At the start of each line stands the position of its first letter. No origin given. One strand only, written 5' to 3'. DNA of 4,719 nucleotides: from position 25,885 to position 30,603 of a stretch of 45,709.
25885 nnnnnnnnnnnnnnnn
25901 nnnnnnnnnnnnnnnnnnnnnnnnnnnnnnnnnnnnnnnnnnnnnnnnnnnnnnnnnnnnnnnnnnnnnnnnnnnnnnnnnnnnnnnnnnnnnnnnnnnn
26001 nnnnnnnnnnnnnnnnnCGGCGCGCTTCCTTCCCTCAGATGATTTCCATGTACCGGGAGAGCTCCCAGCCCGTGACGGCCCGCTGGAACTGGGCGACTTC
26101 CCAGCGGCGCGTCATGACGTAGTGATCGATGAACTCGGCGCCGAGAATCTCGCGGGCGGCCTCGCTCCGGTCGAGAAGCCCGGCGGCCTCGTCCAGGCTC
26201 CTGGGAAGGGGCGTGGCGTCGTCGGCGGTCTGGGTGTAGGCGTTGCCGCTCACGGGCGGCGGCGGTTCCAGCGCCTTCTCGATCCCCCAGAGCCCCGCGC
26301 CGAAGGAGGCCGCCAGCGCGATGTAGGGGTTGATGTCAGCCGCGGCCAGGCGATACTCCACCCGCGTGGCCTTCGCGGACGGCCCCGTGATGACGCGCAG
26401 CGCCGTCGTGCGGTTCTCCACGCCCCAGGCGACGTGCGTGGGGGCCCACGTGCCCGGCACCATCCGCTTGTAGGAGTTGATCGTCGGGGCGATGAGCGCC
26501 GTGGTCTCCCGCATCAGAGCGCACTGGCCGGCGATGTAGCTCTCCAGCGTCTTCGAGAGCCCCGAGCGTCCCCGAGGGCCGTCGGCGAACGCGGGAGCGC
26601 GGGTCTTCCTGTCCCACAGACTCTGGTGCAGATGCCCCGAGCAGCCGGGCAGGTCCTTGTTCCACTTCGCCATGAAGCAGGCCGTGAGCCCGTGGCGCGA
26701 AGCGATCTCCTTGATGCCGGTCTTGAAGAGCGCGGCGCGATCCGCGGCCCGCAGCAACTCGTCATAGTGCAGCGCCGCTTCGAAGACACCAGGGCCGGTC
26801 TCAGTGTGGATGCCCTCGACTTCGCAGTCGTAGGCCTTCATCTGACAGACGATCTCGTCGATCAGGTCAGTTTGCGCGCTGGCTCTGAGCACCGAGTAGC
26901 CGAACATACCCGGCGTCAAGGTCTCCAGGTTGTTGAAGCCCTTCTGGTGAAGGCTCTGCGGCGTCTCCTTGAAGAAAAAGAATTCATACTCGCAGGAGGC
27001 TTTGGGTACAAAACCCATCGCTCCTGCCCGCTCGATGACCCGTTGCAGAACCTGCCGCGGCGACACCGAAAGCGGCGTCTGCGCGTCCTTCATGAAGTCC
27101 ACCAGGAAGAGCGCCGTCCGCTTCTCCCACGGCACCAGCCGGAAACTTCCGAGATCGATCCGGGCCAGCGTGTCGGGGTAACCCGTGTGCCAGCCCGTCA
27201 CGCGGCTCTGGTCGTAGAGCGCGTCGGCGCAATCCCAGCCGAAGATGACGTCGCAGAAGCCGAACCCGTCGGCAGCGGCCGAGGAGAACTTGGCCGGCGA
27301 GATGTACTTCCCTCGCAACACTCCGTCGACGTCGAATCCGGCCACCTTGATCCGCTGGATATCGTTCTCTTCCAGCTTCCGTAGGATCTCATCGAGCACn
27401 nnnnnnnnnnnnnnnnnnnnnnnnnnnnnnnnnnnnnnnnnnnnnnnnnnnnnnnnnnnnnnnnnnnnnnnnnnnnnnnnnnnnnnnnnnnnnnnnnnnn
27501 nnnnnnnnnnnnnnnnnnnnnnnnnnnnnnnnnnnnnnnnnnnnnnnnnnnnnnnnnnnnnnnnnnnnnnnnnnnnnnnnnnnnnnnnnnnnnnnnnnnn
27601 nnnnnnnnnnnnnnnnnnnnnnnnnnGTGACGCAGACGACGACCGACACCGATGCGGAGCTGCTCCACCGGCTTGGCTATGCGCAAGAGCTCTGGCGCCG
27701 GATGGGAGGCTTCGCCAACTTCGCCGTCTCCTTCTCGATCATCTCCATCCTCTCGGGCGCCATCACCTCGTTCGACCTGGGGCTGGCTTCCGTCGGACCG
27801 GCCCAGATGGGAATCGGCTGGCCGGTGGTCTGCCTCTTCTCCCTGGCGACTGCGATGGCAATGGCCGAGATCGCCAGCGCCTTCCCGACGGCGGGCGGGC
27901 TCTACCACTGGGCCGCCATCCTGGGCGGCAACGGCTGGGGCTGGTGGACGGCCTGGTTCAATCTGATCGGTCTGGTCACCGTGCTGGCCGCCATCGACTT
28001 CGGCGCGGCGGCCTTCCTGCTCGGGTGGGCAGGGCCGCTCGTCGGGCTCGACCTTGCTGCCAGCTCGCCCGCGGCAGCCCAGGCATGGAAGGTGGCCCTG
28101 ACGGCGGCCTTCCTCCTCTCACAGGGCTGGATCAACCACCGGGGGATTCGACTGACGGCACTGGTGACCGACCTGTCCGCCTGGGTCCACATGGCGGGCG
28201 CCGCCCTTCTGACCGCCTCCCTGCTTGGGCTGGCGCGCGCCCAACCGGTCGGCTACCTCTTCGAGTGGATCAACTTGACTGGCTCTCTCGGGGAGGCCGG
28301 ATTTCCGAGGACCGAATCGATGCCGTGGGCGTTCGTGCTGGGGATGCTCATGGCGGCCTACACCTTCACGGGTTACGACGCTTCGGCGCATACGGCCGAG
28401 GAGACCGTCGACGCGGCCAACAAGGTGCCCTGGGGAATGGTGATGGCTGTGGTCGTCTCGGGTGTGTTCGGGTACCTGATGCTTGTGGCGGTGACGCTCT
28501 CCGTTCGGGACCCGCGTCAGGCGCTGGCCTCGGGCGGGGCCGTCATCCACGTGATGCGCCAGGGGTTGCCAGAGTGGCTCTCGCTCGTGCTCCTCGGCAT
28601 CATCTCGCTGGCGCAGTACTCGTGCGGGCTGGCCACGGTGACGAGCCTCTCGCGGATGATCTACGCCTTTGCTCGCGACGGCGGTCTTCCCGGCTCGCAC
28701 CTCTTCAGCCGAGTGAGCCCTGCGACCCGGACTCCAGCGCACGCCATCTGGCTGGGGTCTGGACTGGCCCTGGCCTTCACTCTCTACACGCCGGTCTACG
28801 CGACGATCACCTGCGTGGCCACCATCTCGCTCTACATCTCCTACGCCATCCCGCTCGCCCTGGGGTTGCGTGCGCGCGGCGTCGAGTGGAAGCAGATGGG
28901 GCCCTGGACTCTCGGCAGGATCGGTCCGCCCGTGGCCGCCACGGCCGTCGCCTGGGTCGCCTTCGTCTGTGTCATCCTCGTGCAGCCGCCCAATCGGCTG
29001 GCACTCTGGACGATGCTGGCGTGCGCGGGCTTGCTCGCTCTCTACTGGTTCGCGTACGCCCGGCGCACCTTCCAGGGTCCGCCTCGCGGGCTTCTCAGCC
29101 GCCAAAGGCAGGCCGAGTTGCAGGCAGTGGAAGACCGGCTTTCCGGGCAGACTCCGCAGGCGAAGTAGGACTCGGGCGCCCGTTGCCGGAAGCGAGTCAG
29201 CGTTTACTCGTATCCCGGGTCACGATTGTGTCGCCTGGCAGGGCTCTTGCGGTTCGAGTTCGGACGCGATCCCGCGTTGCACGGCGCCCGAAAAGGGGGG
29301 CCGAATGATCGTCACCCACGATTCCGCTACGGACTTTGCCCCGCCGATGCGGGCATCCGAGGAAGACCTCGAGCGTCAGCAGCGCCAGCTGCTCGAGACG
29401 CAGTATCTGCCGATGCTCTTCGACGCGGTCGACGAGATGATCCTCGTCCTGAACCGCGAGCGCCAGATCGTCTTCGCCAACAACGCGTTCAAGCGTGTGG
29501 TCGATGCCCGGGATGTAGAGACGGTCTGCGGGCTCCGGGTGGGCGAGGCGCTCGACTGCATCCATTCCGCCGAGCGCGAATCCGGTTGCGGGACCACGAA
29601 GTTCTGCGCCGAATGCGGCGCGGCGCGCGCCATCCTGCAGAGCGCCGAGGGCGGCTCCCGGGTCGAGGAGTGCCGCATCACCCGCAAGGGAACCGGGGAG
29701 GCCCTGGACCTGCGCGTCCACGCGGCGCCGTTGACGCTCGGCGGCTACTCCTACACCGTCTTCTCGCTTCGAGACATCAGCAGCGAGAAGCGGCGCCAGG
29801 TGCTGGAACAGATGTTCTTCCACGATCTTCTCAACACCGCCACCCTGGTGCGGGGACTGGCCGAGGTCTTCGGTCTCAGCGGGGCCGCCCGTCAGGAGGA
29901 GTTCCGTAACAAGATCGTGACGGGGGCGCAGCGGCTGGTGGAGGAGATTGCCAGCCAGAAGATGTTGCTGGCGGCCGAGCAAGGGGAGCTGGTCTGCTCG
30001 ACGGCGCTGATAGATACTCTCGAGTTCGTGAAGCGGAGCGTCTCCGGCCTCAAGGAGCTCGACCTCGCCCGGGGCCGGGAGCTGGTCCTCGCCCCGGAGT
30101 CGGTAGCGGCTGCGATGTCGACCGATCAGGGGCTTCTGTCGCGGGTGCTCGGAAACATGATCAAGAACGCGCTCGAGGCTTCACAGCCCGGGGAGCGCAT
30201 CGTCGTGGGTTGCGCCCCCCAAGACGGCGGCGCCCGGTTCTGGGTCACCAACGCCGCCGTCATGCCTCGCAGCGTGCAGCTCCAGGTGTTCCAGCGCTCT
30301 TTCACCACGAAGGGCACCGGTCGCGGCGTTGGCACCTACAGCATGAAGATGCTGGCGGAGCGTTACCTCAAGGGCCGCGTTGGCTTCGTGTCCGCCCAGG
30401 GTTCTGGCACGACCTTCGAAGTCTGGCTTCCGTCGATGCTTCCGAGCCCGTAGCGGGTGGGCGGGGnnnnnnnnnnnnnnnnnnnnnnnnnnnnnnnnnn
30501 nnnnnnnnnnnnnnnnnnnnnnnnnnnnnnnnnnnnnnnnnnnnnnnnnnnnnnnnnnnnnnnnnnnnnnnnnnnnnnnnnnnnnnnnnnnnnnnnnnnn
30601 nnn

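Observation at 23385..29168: A GS-like ligase / Fe-ADH / ALDH operon plus a divergent APC permease: a candidate gamma-glutamylation pathway for amino-alcohol or polyamine catabolism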

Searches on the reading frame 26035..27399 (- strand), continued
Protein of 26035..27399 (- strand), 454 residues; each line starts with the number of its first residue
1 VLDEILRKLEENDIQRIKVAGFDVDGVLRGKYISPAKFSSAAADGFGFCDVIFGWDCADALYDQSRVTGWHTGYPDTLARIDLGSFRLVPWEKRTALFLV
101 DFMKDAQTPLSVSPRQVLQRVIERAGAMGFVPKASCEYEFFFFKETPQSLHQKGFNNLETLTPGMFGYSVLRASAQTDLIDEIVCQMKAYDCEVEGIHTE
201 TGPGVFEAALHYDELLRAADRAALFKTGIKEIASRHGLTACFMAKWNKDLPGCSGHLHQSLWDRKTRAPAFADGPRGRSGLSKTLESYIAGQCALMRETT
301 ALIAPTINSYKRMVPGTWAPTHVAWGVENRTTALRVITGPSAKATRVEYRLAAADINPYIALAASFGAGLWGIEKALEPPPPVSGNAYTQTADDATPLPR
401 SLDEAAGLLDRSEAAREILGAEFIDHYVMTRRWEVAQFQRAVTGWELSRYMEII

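Call 39: search_solved_structures(query=window:26035-27399:-, max_evalue=1e-40, show_alignments=5)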
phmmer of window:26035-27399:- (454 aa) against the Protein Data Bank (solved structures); distinct sequences matched with E-value up to 1e-40: 19.
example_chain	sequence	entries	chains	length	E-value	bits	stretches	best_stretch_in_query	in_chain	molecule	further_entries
11zs_A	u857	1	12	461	2e-77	264.4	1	2-451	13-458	Glutamine synthetase, catalytic domain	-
5dm3_A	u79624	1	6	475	1.7e-71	244.9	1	2-451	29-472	L-glutamine synthetase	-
8ool_A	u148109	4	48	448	1.7e-50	175.6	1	62-453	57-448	Glutamine synthetase from Methanothermococcus thermolithotrophicus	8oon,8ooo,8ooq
7ten_A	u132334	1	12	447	2.8e-50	174.9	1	62-453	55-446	Glutamine synthetase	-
7tf9_A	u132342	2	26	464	3.2e-50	174.7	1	62-453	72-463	Glutamine synthetase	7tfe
7tdp_A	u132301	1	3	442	5.2e-49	170.7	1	61-452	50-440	Glutamine synthetase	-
7tfa_B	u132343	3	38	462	6.1e-49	170.5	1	61-452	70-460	Glutamine synthetase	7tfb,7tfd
4lnf_A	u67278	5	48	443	1.3e-47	166.2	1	61-451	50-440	Glutamine synthetase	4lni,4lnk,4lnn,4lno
4s0r_A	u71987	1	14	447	1.3e-47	166.1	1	61-451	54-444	Glutamine synthetase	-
7tfc_A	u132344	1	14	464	1.5e-47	165.9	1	61-451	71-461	Glutamine synthetase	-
8s59_O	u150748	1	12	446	1.1e-46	163.1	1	61-453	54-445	Glutamine synthetase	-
8tfb_A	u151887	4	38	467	1.3e-46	162.8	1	61-453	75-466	Glutamine synthetase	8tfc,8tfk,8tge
8ufj_A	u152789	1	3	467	2.6e-46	161.8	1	61-453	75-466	Glutamine synthetase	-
8oow_A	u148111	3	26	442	3.1e-46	161.6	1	3-452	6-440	Glutamine synthetase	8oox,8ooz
8wwu_A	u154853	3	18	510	5e-45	157.6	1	3-441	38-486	Glutamine synthetase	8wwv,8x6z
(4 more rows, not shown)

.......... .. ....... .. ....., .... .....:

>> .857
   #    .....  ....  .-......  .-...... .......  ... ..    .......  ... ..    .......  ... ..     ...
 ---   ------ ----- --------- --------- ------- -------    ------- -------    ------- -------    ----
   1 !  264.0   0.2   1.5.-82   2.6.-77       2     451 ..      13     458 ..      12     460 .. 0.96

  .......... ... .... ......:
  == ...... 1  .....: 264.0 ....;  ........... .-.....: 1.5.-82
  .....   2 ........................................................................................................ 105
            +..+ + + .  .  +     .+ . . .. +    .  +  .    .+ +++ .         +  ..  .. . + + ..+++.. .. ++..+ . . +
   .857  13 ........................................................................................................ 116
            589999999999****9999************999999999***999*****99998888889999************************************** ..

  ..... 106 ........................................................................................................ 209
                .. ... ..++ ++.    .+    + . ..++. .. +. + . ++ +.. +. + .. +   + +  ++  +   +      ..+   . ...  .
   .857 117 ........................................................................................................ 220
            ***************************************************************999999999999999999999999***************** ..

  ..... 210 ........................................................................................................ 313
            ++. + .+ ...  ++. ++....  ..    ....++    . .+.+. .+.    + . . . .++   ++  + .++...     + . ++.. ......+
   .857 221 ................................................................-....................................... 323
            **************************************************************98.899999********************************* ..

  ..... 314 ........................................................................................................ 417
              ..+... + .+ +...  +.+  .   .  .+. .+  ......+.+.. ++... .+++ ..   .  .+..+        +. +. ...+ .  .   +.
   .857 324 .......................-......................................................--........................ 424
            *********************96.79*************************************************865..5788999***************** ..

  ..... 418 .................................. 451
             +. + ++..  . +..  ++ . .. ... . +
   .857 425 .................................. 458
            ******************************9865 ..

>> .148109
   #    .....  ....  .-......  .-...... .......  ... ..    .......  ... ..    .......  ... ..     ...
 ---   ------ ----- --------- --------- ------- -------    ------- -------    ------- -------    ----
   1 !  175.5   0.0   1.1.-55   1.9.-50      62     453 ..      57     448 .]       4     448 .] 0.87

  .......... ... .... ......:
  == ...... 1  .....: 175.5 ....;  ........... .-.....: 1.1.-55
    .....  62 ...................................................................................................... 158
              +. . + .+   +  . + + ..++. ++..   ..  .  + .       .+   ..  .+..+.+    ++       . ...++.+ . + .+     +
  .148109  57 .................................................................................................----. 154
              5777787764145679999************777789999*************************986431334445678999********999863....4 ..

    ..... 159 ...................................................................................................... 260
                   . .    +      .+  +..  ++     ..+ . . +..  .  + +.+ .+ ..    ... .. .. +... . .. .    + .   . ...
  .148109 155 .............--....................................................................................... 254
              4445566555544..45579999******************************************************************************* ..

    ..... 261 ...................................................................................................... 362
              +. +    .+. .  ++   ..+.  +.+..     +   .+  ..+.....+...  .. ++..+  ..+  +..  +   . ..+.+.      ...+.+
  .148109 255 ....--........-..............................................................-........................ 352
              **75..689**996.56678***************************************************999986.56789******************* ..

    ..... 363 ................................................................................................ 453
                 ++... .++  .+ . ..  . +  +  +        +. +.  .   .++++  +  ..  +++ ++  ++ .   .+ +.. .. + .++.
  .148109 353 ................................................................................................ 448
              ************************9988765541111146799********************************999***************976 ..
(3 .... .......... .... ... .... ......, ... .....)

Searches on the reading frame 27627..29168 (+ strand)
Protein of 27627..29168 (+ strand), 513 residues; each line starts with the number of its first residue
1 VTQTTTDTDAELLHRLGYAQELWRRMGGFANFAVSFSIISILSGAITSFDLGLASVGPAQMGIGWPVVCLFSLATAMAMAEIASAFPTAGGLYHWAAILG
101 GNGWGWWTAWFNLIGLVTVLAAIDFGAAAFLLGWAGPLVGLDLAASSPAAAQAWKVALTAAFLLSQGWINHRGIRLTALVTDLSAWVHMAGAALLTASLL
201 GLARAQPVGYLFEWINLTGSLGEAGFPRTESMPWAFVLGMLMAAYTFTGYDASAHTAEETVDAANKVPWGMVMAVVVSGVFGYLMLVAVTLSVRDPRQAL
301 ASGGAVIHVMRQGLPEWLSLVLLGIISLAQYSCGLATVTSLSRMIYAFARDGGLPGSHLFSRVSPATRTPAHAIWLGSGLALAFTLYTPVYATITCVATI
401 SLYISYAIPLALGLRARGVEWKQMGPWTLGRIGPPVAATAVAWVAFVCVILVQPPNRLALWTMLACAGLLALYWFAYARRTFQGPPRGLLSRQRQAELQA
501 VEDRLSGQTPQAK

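Call 7: search_protein_families(library=pfam, proteins=[window:27627-29168:+])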
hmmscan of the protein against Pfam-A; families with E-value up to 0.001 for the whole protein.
window:27627-29168:+ (513 aa): 2 families
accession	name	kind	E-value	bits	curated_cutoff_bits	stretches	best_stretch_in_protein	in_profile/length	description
PF13520.12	AA_permease_2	-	9.1e-54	183.4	27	1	28-467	3-420/427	Amino acid permease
PF00324.27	AA_permease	-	1.5e-22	80.4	24.6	1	45-417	15-382/470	Amino acid permease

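Call 8: search_protein_families(library=ncbifam, proteins=[window:27627-29168:+])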
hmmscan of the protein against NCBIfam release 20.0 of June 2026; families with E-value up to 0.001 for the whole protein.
window:27627-29168:+ (513 aa): 9 families
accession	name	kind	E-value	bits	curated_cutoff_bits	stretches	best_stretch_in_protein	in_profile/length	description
TIGR00907.1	2A0304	subfamily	1.2e-74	252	598.3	1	14-485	2-482/482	amino acid permease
TIGR03428.1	ureacarb_perm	hypoth_equivalog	2.3e-46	158.7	740.45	1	13-454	2-443/475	permease, urea carboxylase system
TIGR00909.1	2A0306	subfamily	2.9e-25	89.1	556.8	1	52-420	30-379/429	amino acid transporter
NF053761.1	BrChAATpBcaP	equivalog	3.9e-12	46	690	1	243-422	226-403/460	branched-chain amino acid transporter BcaP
TIGR00908.1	2A0305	equivalog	1.3e-11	44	381.75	1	243-480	200-432/442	ethanolamine permease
TIGR00911.1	2A0308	subfamily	1.7e-08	33.4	701.8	1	63-422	85-424/505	L-type amino acid transporter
TIGR00906.1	2A0303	subfamily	2e-07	29.8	681.7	1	57-375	64-386/602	cationic amino acid transport permease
NF040513.1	antiport_TyrP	equivalog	2.1e-06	26.7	630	1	244-452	205-418/465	tyrosine-tyramine antiporter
TIGR00913.1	2A0310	subfamily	6.3e-06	25.2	578.7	1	236-374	200-343/480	amino acid permease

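Call 70: find_related_loci(query=window:27627-29168:+, collection=metagenome_contigs, flank=8000)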
Query window:27627-29168:+ (513 aa) in metagenome_contigs; peptide patterns used: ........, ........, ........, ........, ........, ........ (x = any residue, [..] = any of these).
138 stretches matched a pattern; 106 encode a relative of the query (tblastn E <= 1e-3); the best 80 are kept; 80 distinct loci.
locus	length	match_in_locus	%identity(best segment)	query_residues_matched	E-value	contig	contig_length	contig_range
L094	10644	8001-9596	40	1-511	2e-99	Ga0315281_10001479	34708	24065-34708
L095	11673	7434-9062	39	1-506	7e-99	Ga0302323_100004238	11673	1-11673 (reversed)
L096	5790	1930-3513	39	3-485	2e-98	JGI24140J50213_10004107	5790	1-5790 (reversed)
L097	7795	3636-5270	39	3-506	9e-98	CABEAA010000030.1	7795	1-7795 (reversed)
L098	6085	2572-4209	39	3-506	3e-97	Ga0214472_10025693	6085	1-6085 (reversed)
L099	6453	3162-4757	39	1-511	3e-97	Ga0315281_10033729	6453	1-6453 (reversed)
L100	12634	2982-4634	39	3-502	1e-96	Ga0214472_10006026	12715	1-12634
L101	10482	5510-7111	39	3-506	1e-96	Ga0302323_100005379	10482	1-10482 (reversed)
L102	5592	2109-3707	39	1-511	5e-96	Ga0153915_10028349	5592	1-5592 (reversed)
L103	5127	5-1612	38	13-513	3e-96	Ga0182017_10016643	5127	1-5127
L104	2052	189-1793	39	3-506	3e-101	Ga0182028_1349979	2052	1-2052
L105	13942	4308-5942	38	3-506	2e-95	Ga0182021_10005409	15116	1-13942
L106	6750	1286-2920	39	3-509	6e-95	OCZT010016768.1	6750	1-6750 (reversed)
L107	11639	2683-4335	39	3-502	1e-94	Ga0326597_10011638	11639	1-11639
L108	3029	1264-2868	39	3-506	6e-96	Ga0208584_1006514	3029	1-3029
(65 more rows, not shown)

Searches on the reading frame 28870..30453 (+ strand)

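Call 7: search_protein_families(library=pfam, proteins=[window:28870-30453:+])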
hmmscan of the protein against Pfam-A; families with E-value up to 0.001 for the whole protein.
window:28870-30453:+ (527 aa): 3 families
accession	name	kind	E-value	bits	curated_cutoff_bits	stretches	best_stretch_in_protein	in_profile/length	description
PF02518.31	HATPase_c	-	1.6e-12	48.2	26.4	1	419-521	2-108/111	Histidine kinase-, DNA gyrase B-, and HSP90-like ATPase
PF13188.13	PAS_8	-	0.0002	21.6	21.8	1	183-234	6-53/65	PAS domain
PF13426.13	PAS_9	-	0.00079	20.1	27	0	189-304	2-102/103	PAS domain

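Call 8: search_protein_families(library=ncbifam, proteins=[window:28870-30453:+])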
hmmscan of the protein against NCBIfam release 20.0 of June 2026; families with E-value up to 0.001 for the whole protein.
window:28870-30453:+ (527 aa): 22 families
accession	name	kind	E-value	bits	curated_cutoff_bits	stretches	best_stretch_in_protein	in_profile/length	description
NF046044.1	PnpS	equivalog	1.8e-11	43.7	400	1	279-521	135-390/390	two-component system histidine kinase PnpS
TIGR02916.1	PEP_his_kin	equivalog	4.2e-11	42.2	300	1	413-521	570-679/679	XrtA/PEP-CTERM system histidine kinase PrsK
NF008298.1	PRK11086.1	subfamily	7e-11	41.2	520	1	422-521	423-524/529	DcuS/MalK family sensor histidine kinase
NF007688.0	PRK10364.1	equivalog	1.1e-09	37.6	479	1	319-522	250-451/460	two-component system sensor histidine kinase ZraS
NF008468.0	PRK11360.1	equivalog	1.2e-09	37.1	646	1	404-522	488-608/616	two-component system sensor histidine kinase AtoS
NF047874.1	MASE3_PAS_HK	subfamily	7e-09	35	560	1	166-315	252-387/655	MASE3 domain-containing sensor histidine kinase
TIGR02966.1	phoR_proteo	equivalog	1.3e-08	34.2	334.2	1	273-517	77-330/333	phosphate regulon sensor histidine kinase PhoR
NF008312.0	PRK11100.1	equivalog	1.9e-08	33.6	356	1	318-521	265-473/477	two-component system sensor histidine kinase CreC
NF038334.1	malate_HK_MalK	exception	2.7e-08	32.9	800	1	423-521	424-524/533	malate sensor histidine kinase MalK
NF041832.1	near_NosP_CTERM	subfamily_domain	3.3e-08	33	400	1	399-522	97-225/370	NahK/ErcS family hybrid sensor histidine kinase/response regulator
NF046020.1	HisKinCckABruc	equivalog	4.8e-08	31.3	1000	0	182-321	90-219/868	cell cycle histidine kinase CckA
NF041880.1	EPS_EpsF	equivalog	2e-06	26.6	900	1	308-521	273-492/492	response regulator EpsF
NF052574.1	HisKinEspCMyxo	equivalog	4.4e-06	25.1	1200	1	421-522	529-637/785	serine histidine kinase EspC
NF053867.1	SprKinKinDBac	equivalog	5.7e-06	25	775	1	422-522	397-497/500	sporulation kinase KinD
TIGR01386.1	cztS_silS_copS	subfamily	5.8e-06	25.5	292.55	1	355-476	289-408/457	heavy metal sensor histidine kinase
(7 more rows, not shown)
